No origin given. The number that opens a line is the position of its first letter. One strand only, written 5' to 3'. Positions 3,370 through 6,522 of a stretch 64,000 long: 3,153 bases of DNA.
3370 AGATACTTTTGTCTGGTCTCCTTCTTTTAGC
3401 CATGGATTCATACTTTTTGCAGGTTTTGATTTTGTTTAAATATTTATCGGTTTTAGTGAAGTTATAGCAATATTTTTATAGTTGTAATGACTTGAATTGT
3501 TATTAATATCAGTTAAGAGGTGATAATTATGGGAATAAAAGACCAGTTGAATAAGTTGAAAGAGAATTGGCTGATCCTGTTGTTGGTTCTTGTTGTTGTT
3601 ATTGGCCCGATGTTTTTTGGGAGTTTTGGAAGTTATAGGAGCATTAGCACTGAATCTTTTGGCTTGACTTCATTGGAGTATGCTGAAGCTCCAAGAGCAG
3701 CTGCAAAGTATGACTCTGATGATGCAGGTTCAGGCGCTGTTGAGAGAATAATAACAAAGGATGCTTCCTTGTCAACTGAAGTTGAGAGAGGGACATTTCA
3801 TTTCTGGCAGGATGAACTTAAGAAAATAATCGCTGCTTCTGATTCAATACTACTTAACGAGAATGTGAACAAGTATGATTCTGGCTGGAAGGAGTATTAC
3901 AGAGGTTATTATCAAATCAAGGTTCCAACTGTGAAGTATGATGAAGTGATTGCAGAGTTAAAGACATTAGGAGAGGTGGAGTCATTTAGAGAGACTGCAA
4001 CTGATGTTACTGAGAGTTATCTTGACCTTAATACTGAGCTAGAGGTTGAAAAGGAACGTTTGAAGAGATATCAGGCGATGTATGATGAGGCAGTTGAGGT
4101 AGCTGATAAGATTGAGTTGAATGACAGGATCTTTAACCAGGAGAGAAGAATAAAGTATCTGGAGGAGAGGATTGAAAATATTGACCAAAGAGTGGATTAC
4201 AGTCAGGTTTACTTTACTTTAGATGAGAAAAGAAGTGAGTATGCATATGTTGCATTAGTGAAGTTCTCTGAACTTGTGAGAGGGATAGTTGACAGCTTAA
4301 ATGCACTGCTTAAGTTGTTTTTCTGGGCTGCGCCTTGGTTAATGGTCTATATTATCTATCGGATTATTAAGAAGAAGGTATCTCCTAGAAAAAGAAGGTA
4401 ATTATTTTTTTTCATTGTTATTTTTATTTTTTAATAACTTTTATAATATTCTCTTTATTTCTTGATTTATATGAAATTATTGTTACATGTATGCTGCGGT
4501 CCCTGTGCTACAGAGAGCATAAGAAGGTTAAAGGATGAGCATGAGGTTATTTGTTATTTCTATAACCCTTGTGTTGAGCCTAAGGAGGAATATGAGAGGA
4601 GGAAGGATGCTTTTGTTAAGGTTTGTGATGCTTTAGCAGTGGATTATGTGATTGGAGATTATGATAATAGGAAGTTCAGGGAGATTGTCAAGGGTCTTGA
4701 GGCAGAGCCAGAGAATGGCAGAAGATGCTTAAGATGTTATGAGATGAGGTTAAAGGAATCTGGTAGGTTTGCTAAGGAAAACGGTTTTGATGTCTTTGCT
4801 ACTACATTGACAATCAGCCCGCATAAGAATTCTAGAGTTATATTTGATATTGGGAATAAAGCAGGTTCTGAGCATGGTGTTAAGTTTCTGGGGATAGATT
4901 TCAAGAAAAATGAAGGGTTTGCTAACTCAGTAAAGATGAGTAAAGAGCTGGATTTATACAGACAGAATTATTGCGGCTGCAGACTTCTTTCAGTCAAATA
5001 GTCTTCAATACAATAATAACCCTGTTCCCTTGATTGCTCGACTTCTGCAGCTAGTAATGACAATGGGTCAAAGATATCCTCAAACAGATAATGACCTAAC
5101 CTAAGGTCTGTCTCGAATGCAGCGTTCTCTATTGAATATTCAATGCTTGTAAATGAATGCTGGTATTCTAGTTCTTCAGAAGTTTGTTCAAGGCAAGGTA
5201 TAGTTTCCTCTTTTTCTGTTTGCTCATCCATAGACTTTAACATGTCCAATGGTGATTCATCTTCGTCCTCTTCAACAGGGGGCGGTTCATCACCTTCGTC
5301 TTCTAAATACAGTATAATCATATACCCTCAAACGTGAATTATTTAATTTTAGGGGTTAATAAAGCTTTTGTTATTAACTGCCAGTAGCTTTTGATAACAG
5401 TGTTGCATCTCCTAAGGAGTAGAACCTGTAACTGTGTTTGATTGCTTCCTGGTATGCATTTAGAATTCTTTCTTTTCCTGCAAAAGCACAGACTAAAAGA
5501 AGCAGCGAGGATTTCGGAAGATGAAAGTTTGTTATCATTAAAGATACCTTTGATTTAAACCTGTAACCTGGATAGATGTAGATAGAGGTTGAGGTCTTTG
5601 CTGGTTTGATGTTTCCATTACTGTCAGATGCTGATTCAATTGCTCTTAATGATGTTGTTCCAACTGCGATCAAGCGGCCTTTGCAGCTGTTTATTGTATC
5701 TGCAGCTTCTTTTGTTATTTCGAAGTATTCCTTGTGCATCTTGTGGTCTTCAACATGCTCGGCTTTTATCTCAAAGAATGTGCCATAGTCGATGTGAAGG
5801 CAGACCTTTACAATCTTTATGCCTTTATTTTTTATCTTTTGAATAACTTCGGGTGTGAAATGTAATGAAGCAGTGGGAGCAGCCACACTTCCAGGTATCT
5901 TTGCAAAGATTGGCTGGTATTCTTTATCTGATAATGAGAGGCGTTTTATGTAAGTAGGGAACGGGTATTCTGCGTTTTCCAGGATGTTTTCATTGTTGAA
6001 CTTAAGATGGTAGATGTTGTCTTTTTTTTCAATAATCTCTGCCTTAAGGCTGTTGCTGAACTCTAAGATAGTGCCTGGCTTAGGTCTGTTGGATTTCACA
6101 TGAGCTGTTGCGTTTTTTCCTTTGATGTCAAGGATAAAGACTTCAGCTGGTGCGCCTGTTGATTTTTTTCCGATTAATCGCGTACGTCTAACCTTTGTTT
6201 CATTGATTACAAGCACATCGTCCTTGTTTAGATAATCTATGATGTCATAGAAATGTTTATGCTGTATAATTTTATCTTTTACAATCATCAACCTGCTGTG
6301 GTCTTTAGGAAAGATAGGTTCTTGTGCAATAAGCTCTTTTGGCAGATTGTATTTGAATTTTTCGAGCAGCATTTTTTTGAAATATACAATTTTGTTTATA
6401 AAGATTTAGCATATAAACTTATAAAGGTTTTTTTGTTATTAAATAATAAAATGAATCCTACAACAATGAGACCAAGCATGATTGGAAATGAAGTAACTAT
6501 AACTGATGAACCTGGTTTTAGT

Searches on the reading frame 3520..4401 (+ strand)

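Call 81: search_protein_families(library=pfam, proteins=[window:3520-4401:+], max_evalue=0.001)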
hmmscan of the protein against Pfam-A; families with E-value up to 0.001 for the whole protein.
window:3520-4401:+ (293 aa): 2 families
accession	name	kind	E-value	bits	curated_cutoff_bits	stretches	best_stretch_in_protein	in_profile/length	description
PF14257.11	DUF4349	-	8e-32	110.8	27.7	1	78-278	3-205/213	Domain of unknown function (DUF4349)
PF14712.11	Snapin_Pallidin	-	0.00042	21.1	29.6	1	153-226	15-86/89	Snapin/Pallidin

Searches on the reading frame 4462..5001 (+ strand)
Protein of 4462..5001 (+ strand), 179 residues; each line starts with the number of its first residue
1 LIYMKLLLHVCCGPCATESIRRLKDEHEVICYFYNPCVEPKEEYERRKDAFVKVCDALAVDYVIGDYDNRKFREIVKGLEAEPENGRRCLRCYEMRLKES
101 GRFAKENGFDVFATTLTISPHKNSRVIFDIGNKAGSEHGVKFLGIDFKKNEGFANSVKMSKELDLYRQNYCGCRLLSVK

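Call 81: search_protein_families(library=pfam, proteins=[window:4462-5001:+], max_evalue=0.001)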
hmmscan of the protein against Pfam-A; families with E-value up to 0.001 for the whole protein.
window:4462-5001:+ (179 aa): 1 family
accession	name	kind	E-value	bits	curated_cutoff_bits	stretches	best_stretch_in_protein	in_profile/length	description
PF02677.20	QueH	-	2.2e-62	210.7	23.5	1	6-174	1-170/175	Epoxyqueuosine reductase QueH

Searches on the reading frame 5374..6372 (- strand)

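Call 11: search_protein_families(library=pfam, proteins=[window:5374-6372:-], max_evalue=0.001)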
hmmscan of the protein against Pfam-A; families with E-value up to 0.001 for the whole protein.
window:5374-6372:- (332 aa): 1 family
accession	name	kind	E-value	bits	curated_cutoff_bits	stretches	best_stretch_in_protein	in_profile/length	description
PF02547.20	Queuosine_synth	-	4.9e-111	371.4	25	1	3-326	1-322/322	Queuosine biosynthesis protein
